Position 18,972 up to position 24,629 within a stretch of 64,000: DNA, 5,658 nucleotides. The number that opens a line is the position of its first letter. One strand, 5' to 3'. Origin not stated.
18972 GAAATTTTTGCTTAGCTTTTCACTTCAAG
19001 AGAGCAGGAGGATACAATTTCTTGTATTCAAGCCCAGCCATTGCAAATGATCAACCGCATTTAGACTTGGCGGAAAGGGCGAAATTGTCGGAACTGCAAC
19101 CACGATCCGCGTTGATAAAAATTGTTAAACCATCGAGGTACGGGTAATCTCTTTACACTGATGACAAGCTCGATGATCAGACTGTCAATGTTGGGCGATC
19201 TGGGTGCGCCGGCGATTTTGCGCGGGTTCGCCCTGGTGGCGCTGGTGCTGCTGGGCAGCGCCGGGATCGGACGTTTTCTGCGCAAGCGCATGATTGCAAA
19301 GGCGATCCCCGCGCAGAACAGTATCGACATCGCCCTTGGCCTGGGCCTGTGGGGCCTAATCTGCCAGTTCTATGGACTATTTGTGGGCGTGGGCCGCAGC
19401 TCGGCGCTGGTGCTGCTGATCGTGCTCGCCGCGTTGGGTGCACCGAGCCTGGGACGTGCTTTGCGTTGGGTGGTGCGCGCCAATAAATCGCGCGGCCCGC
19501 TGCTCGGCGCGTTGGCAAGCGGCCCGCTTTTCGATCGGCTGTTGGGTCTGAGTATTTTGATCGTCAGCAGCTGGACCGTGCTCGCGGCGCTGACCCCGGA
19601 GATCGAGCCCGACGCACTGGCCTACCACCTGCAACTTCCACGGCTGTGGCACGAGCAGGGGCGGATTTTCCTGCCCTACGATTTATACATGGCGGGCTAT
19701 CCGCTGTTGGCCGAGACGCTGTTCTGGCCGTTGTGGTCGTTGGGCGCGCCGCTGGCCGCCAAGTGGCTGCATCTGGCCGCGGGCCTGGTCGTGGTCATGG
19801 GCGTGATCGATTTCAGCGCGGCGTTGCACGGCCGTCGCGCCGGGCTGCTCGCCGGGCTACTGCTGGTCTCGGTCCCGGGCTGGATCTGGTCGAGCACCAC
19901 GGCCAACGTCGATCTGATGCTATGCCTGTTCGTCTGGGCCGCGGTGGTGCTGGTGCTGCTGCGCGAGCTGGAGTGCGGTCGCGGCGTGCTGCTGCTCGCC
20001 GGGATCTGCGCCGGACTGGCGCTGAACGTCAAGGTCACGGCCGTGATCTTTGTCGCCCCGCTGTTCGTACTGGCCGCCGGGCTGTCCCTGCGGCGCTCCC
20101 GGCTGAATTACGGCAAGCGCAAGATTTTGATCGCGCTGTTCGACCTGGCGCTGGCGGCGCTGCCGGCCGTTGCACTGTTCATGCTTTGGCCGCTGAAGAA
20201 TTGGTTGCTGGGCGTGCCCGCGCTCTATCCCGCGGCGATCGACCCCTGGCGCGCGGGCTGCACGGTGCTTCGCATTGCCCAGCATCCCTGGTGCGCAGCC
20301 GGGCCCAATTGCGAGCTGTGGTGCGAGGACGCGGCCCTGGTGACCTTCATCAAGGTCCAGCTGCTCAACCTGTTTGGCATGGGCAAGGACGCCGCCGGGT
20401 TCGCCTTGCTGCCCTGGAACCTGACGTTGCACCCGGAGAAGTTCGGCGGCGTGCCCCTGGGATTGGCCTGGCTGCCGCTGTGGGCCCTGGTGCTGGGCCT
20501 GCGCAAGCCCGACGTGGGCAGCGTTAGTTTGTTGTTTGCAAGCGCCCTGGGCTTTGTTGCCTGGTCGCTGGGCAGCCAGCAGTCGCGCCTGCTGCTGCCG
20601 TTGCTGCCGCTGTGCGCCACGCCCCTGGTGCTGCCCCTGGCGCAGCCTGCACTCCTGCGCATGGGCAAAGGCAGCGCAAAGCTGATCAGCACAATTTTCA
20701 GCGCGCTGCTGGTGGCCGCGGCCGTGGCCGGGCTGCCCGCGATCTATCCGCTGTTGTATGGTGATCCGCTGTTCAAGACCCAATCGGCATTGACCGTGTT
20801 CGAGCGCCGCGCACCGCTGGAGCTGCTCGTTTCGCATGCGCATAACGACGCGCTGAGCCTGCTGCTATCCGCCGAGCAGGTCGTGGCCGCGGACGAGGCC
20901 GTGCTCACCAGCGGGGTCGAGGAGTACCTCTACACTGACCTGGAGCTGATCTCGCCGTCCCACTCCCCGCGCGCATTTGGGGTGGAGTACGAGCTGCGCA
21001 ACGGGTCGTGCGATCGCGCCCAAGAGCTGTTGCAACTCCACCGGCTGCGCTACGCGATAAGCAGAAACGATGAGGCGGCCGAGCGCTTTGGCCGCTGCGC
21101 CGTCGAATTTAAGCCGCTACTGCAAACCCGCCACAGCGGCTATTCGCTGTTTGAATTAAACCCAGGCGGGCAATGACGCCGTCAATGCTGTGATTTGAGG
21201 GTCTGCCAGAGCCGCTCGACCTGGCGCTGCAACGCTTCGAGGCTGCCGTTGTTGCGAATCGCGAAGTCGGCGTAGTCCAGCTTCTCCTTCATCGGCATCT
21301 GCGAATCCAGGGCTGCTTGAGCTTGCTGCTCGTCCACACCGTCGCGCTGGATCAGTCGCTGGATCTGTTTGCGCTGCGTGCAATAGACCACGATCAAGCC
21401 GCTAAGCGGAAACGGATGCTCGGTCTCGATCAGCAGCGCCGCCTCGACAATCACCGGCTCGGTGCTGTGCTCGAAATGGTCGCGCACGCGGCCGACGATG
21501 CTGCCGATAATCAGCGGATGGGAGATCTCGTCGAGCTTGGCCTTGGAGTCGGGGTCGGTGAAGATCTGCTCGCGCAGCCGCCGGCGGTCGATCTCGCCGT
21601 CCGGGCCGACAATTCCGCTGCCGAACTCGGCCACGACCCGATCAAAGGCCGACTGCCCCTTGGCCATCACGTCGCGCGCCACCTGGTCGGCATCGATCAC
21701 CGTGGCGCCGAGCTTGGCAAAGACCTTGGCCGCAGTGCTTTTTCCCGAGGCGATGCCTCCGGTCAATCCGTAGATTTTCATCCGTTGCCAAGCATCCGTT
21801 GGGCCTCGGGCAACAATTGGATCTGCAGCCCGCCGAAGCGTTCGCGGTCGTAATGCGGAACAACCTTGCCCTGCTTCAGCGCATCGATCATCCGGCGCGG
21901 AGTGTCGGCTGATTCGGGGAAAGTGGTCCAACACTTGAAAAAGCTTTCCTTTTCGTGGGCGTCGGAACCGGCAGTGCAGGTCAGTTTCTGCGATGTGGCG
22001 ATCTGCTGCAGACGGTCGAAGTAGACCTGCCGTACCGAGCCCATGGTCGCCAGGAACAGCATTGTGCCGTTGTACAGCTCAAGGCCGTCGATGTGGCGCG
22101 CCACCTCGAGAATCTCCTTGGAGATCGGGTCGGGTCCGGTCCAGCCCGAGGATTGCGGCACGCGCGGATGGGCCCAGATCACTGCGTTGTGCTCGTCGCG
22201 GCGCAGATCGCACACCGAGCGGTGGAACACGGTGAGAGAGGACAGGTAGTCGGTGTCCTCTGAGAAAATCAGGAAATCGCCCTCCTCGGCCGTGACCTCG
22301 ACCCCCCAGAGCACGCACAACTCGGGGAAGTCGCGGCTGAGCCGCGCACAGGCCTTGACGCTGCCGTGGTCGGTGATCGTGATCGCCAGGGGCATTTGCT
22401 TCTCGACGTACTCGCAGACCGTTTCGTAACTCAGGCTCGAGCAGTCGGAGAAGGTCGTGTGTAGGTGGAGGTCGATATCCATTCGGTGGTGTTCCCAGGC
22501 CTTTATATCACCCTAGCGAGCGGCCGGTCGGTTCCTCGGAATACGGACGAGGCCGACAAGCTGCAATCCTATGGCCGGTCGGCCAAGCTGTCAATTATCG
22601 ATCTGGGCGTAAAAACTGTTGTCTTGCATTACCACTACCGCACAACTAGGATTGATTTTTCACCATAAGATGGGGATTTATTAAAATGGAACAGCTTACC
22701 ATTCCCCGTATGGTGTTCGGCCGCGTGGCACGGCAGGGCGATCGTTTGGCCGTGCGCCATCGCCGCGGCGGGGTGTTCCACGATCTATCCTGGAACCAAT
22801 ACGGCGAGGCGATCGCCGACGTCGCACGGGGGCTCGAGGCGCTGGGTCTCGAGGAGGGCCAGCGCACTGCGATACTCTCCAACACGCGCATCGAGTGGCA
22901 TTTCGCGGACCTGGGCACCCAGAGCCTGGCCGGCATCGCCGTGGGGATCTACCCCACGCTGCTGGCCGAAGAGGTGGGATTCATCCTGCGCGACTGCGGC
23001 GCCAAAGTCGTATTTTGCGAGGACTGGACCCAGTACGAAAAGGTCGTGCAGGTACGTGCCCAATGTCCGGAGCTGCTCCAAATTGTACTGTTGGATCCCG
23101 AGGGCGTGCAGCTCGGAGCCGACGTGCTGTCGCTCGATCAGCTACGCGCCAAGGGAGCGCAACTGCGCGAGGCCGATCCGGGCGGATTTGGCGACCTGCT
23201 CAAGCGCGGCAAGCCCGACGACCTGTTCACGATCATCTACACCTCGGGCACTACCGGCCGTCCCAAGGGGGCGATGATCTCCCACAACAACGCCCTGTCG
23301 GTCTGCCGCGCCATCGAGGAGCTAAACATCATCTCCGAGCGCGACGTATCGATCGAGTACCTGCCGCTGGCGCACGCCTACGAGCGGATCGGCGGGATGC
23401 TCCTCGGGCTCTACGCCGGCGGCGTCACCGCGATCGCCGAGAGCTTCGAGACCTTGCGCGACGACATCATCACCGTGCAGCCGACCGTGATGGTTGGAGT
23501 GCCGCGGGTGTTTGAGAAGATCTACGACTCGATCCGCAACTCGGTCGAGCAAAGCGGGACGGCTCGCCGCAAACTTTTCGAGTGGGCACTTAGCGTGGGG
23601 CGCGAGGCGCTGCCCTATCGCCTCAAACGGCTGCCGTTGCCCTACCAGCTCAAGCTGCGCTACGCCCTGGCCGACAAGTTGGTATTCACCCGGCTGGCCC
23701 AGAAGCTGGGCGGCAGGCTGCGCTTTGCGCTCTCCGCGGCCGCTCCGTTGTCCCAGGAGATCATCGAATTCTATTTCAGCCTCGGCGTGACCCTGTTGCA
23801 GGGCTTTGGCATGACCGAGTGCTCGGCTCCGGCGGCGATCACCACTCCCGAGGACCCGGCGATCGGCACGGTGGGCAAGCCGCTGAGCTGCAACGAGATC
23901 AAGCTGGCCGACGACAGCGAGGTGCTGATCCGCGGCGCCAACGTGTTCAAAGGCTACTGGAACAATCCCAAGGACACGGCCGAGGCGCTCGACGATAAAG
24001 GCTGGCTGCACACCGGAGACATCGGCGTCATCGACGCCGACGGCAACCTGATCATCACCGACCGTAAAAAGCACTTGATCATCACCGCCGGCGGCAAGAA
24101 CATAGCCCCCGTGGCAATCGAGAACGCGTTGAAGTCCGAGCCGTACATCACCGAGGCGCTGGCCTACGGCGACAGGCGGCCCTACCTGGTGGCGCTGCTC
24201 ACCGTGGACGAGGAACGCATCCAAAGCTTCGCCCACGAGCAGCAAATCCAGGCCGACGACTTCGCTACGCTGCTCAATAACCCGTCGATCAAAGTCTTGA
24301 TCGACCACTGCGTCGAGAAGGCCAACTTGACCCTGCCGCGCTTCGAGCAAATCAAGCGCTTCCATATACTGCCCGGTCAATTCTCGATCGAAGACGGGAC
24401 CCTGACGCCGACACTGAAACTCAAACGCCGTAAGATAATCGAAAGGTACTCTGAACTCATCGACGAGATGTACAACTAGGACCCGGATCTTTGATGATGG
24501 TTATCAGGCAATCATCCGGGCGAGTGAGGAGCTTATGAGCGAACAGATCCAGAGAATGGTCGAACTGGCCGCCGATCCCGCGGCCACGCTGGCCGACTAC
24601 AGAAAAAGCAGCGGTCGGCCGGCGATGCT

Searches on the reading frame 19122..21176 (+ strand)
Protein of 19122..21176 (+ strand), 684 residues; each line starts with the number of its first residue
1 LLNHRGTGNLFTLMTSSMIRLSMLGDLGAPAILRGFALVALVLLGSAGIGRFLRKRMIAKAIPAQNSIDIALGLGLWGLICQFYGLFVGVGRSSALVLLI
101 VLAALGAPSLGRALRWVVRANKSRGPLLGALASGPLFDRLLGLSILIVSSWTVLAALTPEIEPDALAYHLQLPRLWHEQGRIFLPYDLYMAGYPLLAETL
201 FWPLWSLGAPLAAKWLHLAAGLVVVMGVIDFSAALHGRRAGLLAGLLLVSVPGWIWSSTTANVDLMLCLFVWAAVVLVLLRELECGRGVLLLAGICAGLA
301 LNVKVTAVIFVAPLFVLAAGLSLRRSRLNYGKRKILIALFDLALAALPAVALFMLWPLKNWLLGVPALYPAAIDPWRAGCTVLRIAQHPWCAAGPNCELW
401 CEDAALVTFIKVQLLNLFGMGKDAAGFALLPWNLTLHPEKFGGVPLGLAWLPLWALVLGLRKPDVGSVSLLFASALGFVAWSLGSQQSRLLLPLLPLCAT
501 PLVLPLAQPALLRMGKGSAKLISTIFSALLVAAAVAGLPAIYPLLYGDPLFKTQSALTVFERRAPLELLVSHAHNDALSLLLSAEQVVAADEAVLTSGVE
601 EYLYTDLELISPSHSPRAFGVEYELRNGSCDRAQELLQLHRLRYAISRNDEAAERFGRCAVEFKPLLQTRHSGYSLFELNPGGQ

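Call 51: search_protein_families(library=pfam, proteins=[window:19122-21176:+], max_evalue=0.001)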
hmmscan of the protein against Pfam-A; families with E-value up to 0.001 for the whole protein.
window:19122-21176:+ (684 aa): 1 family
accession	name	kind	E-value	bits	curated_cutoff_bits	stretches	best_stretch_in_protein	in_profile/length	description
PF13231.12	PMT_2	-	5.4e-08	33.6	26.1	1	213-339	24-148/160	Dolichyl-phosphate-mannose-protein mannosyltransferase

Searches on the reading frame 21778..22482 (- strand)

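Call 51: search_protein_families(library=pfam, proteins=[window:21778-22482:-], max_evalue=0.001)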
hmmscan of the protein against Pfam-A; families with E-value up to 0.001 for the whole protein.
window:21778-22482:- (234 aa): 2 families
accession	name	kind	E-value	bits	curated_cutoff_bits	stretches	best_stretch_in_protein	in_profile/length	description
PF13263.12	PHP_C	-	6.9e-09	35.6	21.3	1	159-207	8-56/56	PHP-associated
PF02811.25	PHP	-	0.00014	22.6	26.4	1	4-66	1-66/164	PHP domain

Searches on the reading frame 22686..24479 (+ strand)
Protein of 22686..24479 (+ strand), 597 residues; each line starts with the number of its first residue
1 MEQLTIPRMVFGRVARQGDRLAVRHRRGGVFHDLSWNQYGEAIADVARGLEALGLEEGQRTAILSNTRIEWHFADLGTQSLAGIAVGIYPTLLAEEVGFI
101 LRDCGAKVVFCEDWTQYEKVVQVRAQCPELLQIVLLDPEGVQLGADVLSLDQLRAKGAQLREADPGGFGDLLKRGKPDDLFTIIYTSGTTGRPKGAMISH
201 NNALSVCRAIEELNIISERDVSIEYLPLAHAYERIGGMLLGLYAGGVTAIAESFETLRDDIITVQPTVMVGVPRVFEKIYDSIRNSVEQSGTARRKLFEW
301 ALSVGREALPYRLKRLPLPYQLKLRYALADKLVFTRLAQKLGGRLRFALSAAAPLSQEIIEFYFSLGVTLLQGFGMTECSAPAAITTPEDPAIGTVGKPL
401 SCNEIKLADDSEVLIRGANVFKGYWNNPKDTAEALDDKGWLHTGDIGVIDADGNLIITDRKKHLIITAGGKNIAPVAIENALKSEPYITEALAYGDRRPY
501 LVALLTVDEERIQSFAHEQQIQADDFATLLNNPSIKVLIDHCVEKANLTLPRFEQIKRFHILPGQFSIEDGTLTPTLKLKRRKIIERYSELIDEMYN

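Call 51: search_protein_families(library=pfam, proteins=[window:22686-24479:+], max_evalue=0.001)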
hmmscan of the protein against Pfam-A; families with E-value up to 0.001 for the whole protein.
window:22686-24479:+ (597 aa): 2 families
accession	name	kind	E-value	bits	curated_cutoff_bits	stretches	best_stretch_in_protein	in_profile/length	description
PF00501.34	AMP-binding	-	2.2e-75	254.3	29.9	1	13-425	4-384/384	AMP-binding enzyme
PF23562.2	AMP-binding_C_3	-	7.3e-13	49.4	20.8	1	464-597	3-121/124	AMP-binding enzyme C-terminal domain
